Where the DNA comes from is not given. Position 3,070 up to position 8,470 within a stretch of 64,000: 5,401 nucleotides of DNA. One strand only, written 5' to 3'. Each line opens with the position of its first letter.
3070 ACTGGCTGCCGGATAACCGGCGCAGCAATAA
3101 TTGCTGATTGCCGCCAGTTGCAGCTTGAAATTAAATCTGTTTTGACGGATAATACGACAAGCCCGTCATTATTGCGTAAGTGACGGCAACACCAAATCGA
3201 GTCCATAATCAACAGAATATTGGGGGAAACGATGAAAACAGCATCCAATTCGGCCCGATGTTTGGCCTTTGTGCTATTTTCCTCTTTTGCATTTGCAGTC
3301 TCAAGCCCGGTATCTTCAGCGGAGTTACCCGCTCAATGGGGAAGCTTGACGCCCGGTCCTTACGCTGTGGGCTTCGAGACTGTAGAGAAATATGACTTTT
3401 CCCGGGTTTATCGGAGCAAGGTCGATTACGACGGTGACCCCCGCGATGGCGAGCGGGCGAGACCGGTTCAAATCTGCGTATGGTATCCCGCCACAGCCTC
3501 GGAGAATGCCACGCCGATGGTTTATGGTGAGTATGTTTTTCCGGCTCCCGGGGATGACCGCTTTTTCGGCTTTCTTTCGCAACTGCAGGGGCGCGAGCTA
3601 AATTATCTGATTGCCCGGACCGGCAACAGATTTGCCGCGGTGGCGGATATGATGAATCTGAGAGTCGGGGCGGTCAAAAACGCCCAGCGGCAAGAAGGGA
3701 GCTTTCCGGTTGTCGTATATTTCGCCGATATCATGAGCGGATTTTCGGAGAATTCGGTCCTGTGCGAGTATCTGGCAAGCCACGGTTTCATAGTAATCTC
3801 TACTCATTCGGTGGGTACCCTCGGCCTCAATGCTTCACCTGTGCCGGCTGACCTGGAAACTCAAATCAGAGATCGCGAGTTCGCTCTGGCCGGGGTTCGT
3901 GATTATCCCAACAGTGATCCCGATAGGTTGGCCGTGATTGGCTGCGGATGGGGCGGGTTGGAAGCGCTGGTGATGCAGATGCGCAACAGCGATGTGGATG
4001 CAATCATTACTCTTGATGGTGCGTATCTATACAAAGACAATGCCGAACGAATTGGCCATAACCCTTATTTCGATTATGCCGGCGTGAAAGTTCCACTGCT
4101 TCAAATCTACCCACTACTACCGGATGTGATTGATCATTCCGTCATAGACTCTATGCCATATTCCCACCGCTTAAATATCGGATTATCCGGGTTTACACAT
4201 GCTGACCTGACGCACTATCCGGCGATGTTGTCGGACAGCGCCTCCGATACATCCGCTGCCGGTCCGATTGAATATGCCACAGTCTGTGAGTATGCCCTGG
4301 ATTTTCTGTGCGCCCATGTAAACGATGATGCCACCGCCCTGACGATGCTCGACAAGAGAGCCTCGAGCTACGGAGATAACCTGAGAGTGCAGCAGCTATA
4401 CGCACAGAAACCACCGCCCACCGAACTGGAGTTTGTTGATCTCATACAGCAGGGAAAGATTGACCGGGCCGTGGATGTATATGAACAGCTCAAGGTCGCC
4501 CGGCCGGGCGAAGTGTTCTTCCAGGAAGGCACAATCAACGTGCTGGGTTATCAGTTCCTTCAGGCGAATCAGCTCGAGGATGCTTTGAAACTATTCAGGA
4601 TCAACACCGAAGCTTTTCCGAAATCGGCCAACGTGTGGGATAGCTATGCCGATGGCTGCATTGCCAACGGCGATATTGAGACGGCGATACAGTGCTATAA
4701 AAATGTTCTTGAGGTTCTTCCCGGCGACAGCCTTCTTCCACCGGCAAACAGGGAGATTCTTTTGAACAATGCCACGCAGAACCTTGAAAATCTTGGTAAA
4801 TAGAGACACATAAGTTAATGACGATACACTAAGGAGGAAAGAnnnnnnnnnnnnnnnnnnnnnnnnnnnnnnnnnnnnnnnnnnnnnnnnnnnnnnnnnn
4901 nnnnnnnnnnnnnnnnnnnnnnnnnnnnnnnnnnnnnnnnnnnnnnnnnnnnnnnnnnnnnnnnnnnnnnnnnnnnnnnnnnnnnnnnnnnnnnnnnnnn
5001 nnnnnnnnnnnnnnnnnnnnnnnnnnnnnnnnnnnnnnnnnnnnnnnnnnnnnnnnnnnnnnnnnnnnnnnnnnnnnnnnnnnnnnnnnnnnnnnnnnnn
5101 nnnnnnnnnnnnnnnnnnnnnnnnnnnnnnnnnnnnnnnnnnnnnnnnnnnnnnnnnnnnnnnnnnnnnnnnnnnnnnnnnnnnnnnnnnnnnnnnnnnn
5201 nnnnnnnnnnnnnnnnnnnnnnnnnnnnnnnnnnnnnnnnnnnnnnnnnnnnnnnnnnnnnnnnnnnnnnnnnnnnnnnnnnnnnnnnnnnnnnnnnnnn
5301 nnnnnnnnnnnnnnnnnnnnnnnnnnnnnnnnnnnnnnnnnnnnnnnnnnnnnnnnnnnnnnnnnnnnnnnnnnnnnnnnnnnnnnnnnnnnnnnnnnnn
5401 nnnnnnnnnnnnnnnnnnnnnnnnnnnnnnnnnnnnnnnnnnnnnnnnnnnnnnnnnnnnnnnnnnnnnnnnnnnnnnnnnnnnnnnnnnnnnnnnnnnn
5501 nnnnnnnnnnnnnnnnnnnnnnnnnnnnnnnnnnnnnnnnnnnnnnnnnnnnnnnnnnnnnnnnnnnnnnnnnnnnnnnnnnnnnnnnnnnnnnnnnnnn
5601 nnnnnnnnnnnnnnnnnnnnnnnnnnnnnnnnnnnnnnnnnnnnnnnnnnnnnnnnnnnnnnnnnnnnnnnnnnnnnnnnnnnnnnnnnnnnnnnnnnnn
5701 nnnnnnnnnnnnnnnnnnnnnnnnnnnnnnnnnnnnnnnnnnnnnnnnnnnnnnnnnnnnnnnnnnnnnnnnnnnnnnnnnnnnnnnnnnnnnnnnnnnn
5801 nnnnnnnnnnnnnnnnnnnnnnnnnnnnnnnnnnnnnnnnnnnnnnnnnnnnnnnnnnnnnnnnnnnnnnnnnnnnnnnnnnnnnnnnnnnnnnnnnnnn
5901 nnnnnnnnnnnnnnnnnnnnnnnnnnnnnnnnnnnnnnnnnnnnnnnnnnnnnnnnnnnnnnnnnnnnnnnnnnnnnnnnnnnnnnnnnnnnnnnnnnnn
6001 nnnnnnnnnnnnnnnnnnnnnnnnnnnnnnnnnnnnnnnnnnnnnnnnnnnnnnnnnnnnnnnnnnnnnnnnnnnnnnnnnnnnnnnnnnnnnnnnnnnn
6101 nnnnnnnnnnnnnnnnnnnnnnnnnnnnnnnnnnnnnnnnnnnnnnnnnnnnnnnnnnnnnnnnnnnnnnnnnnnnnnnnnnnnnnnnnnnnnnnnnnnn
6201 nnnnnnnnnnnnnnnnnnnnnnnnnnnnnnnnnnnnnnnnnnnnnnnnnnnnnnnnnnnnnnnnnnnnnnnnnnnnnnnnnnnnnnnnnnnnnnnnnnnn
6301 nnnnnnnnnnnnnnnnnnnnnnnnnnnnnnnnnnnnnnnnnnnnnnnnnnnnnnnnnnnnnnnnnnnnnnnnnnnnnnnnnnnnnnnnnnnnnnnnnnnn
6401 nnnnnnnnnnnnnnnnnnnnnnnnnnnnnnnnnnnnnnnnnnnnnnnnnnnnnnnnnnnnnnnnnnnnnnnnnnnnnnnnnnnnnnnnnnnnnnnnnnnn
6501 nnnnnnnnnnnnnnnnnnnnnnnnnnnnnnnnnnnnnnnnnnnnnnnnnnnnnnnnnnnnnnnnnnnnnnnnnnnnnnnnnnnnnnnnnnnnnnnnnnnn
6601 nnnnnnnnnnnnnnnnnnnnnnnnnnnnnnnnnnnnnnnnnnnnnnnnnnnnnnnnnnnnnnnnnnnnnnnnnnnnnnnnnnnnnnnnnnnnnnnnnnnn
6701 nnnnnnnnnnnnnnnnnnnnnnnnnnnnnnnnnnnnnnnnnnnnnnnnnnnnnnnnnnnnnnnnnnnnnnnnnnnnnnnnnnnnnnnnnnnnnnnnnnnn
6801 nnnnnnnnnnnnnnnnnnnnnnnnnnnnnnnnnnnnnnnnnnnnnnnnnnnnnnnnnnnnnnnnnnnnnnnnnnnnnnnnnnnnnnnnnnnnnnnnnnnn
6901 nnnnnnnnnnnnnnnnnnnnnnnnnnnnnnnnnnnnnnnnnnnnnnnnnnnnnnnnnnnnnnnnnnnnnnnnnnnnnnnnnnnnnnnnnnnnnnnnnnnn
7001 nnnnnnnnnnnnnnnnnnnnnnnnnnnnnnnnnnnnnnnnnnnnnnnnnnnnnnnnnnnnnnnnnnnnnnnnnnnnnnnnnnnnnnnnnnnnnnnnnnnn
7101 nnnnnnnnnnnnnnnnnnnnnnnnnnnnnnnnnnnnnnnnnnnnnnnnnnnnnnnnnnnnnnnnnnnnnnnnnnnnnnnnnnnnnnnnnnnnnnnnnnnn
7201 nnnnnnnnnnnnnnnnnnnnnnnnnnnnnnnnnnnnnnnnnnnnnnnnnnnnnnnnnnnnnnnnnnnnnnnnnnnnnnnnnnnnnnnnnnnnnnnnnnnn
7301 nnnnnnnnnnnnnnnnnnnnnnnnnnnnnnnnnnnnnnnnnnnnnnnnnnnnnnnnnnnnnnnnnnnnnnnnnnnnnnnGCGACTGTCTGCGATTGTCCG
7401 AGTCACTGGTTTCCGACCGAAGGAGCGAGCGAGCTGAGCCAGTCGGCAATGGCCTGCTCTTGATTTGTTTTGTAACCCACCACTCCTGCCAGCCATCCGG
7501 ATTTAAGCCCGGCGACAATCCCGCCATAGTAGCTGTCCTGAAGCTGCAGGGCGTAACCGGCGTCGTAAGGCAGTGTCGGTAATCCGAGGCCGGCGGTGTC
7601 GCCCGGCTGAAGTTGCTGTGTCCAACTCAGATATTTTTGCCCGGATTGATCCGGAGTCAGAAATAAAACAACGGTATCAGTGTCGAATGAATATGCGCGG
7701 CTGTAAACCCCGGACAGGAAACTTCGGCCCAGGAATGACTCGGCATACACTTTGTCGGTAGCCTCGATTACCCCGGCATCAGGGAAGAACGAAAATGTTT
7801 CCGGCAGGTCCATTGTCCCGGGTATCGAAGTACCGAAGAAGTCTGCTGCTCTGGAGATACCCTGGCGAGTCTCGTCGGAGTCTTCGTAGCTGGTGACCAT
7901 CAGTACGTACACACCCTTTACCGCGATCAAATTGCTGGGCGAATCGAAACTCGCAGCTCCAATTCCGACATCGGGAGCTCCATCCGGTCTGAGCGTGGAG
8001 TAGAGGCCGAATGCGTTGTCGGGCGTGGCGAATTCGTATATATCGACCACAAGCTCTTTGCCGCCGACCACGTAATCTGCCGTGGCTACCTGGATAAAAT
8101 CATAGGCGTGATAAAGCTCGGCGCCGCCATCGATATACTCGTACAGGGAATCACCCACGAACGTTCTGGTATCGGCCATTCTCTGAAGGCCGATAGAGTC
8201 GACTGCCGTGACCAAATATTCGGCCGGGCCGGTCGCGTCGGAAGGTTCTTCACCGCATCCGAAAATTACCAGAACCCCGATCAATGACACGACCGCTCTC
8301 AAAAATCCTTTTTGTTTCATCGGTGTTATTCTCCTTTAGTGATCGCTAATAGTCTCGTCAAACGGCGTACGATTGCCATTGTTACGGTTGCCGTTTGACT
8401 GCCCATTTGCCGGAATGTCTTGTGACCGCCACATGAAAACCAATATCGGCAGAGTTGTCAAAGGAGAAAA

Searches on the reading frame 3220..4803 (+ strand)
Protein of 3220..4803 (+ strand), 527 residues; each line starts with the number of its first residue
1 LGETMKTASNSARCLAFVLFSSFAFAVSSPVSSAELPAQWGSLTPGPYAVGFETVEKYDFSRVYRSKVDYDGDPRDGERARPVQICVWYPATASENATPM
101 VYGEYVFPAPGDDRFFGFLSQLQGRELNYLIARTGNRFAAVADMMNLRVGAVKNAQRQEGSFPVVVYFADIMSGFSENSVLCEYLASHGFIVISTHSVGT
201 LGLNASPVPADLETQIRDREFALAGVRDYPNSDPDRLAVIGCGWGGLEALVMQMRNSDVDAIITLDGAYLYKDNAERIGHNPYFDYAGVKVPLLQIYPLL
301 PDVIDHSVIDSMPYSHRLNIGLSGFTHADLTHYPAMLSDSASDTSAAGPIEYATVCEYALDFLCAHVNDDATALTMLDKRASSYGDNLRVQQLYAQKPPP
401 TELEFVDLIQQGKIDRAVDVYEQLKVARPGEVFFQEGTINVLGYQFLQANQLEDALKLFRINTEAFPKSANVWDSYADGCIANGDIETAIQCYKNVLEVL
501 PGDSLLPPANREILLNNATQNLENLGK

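Call 16: search_protein_families(library=pfam, proteins=[window:3220-4803:+], max_evalue=0.001)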
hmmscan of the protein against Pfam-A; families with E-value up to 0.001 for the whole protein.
window:3220-4803:+ (527 aa): 4 families
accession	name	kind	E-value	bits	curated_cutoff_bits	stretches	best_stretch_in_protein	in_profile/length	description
PF13428.12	TPR_14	-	8.4e-09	35.7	23.5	0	471-504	2-35/44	Tetratricopeptide repeat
PF07719.23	TPR_2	-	1.3e-05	25.4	27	0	470-502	1-33/34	Tetratricopeptide repeat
PF00515.34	TPR_1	-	6.6e-05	23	27.8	0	482-502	13-33/34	Tetratricopeptide repeat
PF13414.12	TPR_11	-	8.8e-05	22.6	26.8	0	481-499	5-23/42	TPR repeat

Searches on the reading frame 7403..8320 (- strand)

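Call 16: search_protein_families(library=pfam, proteins=[window:7403-8320:-], max_evalue=0.001)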
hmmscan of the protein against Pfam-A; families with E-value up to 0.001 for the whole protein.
window:7403-8320:- (305 aa): 1 family
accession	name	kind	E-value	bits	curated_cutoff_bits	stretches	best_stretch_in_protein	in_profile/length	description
PF20244.3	DUF6599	-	2.7e-31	109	27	1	44-222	3-183/186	Family of unknown function (DUF6599)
